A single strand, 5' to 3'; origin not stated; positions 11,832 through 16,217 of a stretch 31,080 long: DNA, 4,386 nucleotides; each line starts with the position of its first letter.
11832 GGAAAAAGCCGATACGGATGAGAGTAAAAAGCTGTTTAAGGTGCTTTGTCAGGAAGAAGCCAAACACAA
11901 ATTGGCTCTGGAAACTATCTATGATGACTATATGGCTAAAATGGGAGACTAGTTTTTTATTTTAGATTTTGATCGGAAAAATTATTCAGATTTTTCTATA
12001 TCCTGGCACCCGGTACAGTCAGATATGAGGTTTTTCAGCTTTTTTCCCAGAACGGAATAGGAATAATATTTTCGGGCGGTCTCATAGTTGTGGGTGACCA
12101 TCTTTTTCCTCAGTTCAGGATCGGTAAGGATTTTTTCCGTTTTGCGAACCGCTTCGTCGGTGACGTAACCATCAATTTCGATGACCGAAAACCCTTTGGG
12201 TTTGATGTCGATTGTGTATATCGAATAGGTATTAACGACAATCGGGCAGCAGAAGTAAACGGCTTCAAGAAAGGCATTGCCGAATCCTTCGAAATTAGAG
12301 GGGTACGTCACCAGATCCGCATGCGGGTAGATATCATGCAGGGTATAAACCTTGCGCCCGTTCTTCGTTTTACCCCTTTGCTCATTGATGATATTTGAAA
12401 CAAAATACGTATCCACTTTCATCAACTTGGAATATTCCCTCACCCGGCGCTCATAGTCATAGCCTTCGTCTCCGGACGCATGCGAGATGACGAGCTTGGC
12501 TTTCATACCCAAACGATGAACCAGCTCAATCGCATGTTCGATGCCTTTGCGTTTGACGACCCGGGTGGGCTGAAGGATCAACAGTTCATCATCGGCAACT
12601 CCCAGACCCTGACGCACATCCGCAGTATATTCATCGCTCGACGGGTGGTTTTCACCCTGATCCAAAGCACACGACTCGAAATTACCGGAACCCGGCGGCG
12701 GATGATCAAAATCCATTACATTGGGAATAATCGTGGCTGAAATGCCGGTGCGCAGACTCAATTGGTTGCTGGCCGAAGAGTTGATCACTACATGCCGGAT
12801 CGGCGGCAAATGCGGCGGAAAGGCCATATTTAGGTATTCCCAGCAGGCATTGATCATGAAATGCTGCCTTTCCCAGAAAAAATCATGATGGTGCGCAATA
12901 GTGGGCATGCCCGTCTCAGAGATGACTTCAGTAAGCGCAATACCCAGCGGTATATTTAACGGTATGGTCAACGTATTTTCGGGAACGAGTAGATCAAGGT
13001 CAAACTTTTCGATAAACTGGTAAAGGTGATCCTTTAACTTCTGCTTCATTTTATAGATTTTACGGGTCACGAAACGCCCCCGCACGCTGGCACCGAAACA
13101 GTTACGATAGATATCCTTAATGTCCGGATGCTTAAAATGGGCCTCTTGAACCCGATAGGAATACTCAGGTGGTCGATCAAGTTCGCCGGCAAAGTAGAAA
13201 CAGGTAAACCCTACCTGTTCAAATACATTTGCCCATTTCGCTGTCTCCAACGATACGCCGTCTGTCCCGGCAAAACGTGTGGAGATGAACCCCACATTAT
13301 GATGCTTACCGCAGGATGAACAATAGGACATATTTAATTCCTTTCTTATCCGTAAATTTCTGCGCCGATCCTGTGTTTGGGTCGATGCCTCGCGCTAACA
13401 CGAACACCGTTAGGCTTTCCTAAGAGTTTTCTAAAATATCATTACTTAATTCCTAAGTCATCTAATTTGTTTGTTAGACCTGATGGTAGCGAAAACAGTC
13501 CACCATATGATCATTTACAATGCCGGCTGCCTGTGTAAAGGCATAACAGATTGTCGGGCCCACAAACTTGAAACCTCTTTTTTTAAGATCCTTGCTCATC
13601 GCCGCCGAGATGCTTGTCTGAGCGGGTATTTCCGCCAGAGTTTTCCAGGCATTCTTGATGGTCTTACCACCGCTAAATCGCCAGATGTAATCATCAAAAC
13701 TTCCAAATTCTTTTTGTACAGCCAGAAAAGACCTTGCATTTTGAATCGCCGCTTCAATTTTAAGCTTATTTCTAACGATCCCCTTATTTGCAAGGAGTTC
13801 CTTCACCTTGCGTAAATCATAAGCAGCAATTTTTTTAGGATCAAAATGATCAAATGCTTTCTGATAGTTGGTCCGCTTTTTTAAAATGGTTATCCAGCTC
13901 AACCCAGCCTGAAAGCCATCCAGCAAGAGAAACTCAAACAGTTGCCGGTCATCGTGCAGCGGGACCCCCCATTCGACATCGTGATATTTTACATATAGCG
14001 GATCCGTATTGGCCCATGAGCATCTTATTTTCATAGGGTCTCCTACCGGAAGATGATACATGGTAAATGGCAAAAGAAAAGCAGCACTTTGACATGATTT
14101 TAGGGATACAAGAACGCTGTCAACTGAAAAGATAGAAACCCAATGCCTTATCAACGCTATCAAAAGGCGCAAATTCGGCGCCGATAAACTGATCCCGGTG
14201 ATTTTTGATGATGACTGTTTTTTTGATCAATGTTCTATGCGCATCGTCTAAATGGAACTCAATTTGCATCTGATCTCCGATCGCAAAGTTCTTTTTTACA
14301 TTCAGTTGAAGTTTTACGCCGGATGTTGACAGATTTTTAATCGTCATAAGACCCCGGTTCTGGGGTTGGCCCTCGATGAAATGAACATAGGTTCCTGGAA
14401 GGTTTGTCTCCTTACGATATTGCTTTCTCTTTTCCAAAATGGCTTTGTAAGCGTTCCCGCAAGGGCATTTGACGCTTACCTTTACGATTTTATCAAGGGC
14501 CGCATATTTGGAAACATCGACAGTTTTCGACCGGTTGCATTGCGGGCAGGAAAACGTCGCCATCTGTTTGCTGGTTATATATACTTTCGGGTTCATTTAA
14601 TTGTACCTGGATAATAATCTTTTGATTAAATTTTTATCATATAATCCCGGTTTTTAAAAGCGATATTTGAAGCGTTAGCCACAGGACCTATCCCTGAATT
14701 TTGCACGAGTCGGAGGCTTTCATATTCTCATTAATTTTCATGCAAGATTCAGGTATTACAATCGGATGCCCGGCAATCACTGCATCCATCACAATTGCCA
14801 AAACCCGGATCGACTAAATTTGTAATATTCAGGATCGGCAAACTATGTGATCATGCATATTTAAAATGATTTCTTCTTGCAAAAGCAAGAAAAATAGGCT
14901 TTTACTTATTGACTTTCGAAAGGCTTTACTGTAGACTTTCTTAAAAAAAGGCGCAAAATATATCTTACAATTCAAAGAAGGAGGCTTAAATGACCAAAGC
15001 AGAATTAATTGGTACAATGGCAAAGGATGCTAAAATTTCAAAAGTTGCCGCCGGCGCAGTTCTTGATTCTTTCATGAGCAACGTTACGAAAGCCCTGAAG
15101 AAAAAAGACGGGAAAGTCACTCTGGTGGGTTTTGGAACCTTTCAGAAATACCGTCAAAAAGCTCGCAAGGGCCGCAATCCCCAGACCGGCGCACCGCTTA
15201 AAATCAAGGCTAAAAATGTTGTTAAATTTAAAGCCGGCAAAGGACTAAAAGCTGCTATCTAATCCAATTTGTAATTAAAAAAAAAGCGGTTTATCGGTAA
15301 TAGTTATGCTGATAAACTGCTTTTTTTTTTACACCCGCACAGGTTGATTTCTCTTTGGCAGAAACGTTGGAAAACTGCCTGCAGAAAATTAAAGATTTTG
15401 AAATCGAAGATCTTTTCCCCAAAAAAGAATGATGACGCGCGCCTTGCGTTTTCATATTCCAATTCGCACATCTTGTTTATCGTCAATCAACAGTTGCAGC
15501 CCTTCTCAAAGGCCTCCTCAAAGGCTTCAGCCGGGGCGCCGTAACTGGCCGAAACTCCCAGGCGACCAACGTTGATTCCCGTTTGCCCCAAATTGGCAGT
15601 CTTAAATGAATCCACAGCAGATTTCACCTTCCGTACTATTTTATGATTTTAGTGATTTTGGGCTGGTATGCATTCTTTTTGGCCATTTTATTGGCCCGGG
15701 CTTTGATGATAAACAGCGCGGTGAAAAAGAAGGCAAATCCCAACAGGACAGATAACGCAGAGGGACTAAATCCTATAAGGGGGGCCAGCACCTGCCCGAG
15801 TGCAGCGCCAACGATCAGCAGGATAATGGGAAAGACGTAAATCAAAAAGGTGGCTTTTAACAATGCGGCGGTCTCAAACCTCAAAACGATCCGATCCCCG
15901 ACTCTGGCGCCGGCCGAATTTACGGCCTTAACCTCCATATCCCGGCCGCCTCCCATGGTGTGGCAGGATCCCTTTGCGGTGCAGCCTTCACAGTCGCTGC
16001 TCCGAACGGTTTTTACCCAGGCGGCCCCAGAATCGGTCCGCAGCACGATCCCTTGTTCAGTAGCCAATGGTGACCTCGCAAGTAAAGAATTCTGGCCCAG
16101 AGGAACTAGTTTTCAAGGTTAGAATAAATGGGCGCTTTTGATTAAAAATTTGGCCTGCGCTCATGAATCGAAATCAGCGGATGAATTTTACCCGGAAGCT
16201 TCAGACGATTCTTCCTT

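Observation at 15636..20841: Candidate undescribed complex: NuoE/NuoF-like module + membrane-anchored Sec-RnfB::flavoprotein + RseC, with no catalytic hydrogenase/FDH subunit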

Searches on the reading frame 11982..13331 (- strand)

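Call 7: search_protein_families(library=pfam, proteins=[window:11982-13331:-], max_evalue=0.01)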
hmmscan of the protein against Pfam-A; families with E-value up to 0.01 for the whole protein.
window:11982-13331:- (449 aa): 3 families
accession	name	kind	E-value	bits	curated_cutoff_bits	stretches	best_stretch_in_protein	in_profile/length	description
PF00534.26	Glycos_transf_1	-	3e-13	50.1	26.4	1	240-416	6-170/172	Glycosyl transferases group 1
PF13692.12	Glyco_trans_1_4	-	2.6e-05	25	27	1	329-369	68-108/142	Glycosyl transferases group 1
PF20706.3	GT4-conflict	-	0.0014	18.1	26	1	330-370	274-314/385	Family 4 Glycosyltransferase in conflict systems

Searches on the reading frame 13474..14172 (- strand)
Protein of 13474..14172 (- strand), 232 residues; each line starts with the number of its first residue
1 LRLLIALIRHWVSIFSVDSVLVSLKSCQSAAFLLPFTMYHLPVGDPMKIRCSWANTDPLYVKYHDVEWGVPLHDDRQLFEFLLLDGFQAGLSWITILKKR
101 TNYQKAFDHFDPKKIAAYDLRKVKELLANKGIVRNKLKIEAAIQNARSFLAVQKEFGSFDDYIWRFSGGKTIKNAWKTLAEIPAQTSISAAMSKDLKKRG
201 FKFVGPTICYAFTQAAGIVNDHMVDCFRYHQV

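Call 7: search_protein_families(library=pfam, proteins=[window:13474-14172:-], max_evalue=0.01)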
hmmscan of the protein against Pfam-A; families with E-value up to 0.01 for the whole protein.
window:13474-14172:- (232 aa): 1 family
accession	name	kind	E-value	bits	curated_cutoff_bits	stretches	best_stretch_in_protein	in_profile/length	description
PF03352.18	Adenine_glyco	-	4.2e-84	281.2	25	1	53-228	1-176/177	Methyladenine glycosylase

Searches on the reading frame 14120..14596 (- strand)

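Call 7: search_protein_families(library=pfam, proteins=[window:14120-14596:-], max_evalue=0.01)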
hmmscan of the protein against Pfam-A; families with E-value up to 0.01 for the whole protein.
window:14120-14596:- (158 aa): 1 family
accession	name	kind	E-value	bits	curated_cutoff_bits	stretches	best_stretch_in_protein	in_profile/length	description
PF07238.19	PilZ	-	4.3e-07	30.7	22.5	1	55-150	1-94/102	PilZ domain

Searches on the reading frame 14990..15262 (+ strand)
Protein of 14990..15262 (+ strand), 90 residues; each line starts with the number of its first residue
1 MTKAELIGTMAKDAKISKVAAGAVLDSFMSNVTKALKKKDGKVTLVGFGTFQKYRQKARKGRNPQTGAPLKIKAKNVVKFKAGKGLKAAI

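Call 85: search_protein_families(library=pfam, proteins=[window:14990-15262:+], max_evalue=0.00001)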
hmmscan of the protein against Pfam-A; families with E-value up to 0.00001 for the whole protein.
window:14990-15262:+ (90 aa): 1 family
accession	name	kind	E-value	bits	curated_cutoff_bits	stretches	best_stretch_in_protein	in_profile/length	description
PF00216.26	Bac_DNA_binding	-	1.1e-28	99.8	22.4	1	1-90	1-89/90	Bacterial DNA-binding protein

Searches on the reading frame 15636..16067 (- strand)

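Call 7: search_protein_families(library=pfam, proteins=[window:15636-16067:-], max_evalue=0.01)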
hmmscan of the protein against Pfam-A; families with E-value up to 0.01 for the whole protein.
window:15636-16067:- (143 aa): 1 family
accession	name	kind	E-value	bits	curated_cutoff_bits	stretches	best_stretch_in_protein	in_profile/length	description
PF04246.17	RseC_MucC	-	7.6e-35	120.1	24.4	1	8-139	1-129/130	Positive regulator of sigma(E), RseC/MucC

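Call 8: search_protein_families(library=ncbifam, proteins=[window:15636-16067:-], max_evalue=0.001)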
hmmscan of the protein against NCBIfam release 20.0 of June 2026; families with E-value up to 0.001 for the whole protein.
window:15636-16067:- (143 aa): 1 family
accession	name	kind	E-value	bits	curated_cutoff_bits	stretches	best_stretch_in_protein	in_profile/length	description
NF008115.0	PRK10862.1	equivalog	4.4e-12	46.3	184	1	2-141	2-141/156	SoxR-reducing system protein RseC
